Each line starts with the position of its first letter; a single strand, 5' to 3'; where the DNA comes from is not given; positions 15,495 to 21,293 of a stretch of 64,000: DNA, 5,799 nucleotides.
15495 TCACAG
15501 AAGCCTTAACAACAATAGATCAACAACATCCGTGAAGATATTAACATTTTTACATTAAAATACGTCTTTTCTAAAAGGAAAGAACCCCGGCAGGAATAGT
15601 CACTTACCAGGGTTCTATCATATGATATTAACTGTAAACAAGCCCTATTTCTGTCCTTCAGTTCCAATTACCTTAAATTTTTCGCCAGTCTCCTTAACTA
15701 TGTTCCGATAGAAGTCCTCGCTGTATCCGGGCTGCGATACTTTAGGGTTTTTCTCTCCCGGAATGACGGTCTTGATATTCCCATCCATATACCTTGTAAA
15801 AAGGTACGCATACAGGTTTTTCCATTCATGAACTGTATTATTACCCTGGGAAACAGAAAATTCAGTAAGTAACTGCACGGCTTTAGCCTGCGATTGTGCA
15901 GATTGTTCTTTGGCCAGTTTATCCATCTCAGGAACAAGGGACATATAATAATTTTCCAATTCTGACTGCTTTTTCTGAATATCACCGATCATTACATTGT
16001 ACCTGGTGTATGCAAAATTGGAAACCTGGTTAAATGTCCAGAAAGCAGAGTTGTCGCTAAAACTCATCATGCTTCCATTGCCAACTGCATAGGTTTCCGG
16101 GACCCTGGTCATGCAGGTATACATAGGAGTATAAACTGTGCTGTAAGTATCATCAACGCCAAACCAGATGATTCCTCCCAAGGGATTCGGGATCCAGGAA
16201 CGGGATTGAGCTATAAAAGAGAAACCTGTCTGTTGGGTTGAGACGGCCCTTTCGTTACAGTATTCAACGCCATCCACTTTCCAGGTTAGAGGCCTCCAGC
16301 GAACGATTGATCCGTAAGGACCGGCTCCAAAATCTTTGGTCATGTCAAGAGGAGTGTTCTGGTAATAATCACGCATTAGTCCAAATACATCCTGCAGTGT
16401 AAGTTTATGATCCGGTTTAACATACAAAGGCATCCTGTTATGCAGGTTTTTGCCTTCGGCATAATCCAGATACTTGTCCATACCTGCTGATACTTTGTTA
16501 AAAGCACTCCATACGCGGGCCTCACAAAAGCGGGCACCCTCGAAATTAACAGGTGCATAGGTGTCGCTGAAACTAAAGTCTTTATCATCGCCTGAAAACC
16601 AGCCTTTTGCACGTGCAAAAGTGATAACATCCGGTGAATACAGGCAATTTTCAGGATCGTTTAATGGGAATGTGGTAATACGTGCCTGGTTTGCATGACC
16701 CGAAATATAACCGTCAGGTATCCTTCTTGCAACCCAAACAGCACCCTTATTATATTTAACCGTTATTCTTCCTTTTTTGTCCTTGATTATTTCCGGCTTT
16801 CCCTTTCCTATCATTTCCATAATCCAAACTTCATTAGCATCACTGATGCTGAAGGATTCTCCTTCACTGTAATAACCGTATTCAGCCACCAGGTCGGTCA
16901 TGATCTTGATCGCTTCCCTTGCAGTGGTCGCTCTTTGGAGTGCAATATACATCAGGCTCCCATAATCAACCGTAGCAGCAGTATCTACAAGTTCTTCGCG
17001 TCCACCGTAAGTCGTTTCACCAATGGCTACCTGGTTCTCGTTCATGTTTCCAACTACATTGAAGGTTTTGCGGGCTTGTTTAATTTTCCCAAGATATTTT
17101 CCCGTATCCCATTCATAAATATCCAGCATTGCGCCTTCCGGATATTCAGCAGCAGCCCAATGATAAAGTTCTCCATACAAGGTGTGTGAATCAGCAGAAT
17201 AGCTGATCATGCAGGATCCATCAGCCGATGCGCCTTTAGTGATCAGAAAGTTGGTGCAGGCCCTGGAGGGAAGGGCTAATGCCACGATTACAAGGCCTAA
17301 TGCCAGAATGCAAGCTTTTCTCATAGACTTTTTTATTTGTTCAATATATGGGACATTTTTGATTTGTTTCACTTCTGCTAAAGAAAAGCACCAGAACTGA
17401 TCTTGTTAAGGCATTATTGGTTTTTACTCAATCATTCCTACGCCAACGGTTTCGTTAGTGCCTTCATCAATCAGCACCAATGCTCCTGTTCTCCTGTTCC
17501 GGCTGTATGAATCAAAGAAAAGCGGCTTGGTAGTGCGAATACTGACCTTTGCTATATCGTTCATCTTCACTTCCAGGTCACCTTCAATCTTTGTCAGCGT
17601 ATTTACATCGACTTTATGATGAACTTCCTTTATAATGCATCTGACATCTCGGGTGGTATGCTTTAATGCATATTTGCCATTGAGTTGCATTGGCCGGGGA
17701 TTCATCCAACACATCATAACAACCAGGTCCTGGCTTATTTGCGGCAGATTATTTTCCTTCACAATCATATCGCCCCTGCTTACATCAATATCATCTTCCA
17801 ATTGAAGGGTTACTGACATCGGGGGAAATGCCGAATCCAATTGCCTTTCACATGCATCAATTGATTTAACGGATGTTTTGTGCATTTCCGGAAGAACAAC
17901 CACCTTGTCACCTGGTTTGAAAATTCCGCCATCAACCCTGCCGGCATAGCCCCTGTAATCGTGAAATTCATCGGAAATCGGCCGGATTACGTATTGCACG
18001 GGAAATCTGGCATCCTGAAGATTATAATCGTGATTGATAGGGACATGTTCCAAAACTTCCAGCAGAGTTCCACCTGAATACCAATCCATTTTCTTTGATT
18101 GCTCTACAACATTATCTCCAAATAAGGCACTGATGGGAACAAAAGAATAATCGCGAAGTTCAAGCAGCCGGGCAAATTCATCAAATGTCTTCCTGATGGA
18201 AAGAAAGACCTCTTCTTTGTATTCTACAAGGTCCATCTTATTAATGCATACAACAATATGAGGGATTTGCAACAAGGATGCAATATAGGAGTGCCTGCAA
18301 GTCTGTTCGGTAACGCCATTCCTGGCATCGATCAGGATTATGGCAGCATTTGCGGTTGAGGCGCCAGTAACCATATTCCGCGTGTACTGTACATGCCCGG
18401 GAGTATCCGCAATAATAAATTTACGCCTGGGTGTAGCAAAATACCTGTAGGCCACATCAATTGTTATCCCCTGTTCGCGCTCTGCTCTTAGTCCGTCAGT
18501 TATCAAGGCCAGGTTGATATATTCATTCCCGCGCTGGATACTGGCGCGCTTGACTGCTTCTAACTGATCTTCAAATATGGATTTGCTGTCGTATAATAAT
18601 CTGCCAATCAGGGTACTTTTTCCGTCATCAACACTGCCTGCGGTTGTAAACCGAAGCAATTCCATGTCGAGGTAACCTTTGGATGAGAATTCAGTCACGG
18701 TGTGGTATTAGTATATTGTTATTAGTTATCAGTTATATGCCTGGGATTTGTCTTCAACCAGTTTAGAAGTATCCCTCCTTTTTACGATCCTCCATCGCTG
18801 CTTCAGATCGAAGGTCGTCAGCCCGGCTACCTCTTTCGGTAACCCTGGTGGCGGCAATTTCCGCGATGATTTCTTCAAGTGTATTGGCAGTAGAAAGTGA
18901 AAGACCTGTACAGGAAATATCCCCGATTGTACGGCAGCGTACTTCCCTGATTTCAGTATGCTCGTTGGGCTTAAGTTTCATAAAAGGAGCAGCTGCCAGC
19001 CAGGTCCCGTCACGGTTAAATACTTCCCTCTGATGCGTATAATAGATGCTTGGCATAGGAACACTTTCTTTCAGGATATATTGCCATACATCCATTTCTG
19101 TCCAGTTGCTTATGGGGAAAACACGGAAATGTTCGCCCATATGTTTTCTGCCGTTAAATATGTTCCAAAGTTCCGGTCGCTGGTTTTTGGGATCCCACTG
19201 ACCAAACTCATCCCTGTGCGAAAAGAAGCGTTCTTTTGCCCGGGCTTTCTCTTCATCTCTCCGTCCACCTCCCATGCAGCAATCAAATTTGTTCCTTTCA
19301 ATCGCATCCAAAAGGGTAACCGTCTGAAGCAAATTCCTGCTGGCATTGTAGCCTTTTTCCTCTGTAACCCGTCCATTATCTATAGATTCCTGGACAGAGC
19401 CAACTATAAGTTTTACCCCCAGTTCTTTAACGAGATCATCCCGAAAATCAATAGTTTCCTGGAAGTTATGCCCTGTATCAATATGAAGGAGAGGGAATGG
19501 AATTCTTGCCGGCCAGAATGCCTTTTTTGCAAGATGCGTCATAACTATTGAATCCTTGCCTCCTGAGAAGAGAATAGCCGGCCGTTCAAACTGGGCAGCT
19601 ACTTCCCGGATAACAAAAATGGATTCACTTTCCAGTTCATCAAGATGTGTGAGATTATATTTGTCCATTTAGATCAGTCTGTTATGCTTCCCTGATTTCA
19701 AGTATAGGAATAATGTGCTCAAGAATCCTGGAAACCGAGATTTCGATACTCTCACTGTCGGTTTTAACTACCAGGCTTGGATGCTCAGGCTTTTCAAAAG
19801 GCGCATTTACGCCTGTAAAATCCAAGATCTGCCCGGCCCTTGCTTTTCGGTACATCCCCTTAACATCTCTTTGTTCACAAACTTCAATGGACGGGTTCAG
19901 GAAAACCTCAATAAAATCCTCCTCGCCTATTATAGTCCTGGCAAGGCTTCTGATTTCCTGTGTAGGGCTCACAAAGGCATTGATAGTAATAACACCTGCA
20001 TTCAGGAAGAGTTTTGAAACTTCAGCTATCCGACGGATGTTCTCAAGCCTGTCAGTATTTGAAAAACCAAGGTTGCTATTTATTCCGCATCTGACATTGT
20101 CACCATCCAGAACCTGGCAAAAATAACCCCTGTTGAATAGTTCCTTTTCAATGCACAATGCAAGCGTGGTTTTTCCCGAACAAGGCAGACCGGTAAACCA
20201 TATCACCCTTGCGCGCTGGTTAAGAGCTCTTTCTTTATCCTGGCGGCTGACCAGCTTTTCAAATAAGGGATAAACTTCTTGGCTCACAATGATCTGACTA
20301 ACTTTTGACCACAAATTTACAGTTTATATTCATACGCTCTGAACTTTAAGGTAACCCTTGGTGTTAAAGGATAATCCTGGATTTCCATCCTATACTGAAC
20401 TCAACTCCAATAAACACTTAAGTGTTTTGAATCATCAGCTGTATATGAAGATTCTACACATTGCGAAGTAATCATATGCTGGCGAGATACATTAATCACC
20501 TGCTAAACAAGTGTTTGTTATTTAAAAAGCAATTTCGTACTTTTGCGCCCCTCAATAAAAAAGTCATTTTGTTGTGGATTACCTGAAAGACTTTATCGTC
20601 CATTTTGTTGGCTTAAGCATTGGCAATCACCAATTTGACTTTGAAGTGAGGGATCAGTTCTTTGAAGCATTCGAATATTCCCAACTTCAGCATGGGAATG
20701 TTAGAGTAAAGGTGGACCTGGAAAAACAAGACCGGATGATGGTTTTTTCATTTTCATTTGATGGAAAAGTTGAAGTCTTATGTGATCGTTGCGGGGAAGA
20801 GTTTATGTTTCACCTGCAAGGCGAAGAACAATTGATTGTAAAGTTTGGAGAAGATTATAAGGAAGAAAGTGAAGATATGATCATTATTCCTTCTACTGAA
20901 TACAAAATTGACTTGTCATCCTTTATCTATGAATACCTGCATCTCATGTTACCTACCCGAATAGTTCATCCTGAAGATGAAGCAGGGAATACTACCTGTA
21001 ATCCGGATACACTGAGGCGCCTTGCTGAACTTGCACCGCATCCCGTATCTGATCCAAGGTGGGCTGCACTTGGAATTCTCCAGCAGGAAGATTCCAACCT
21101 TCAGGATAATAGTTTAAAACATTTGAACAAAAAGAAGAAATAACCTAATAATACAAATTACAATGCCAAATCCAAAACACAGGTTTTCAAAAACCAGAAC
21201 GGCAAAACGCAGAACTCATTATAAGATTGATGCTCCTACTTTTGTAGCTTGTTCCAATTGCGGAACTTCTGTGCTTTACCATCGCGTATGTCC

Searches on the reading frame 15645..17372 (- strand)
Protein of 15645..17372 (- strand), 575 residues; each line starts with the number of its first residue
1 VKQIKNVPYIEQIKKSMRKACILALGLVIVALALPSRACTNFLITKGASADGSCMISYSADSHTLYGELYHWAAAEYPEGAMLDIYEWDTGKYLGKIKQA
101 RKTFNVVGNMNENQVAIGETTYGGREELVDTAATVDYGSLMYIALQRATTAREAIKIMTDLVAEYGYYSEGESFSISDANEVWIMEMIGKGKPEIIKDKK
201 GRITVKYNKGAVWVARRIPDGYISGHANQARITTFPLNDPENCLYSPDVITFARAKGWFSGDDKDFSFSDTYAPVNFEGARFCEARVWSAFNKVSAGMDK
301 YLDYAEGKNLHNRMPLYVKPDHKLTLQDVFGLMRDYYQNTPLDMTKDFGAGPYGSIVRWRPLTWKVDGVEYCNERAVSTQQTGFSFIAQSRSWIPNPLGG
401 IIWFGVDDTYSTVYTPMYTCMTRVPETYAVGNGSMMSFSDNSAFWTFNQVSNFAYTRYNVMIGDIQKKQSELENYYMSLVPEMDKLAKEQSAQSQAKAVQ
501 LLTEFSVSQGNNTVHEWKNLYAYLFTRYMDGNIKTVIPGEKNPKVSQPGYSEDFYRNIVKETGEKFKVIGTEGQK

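Call 35: search_protein_families(library=pfam, proteins=[window:15645-17372:-], max_evalue=0.0001)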
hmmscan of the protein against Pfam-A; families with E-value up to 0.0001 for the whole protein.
window:15645-17372:- (575 aa): 1 family
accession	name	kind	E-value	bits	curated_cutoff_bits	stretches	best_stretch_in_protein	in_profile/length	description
PF03577.20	Peptidase_C69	-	2.3e-85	287.5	23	1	38-469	1-400/402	Peptidase family C69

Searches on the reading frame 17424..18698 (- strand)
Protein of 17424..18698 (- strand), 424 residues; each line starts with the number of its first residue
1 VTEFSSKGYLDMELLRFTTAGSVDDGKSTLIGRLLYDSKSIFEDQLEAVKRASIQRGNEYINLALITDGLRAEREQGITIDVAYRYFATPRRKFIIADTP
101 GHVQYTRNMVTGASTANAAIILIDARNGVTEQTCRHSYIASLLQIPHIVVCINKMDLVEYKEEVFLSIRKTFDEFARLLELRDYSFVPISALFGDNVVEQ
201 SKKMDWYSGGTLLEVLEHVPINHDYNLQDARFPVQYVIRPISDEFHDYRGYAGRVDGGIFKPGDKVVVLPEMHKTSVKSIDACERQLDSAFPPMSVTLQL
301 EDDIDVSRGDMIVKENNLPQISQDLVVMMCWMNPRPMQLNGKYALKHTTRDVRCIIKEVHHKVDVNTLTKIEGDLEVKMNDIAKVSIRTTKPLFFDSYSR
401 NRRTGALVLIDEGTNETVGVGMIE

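Call 36: search_protein_families(library=pfam, proteins=[window:17424-18698:-], max_evalue=0.0001)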
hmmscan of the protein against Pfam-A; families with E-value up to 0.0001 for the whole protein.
window:17424-18698:- (424 aa): 3 families
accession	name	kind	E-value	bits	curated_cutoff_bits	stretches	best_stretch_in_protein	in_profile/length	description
PF00009.33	GTP_EFTU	-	5e-43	147.3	26.5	1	14-215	3-181/188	Elongation factor Tu GTP binding domain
PF22594.2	GTP-eEF1A_C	-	6.8e-27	94.3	27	1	327-424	4-101/101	GTP-eEF1A C-terminal domain-like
PF01926.29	MMR_HSR1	-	1.5e-06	28.7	21.9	0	70-154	24-113/113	50S ribosome-binding GTPase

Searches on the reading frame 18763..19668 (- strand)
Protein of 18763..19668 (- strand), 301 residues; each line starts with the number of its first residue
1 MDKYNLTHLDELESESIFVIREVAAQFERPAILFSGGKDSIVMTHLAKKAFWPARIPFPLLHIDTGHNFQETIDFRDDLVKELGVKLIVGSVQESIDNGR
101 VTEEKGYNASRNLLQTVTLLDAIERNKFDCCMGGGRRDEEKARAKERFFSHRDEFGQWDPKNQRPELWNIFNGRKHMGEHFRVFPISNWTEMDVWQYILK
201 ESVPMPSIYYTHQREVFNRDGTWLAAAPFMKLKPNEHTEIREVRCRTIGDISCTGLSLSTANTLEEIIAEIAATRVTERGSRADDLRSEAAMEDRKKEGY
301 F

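Call 36: search_protein_families(library=pfam, proteins=[window:18763-19668:-], max_evalue=0.0001)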
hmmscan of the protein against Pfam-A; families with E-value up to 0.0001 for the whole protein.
window:18763-19668:- (301 aa): 1 family
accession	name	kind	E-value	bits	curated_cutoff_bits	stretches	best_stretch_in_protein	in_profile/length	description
PF01507.26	PAPS_reduct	-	4.3e-45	154.3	22.5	1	30-255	2-174/175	Phosphoadenosine phosphosulfate reductase domain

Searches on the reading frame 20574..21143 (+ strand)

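Call 36: search_protein_families(library=pfam, proteins=[window:20574-21143:+], max_evalue=0.0001)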
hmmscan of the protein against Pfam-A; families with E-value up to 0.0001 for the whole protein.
window:20574-21143:+ (189 aa): 1 family
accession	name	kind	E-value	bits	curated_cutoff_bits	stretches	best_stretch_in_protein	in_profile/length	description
PF02620.22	YceD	-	3.1e-17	63.2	33.2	1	59-169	2-118/119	Large ribosomal RNA subunit accumulation protein YceD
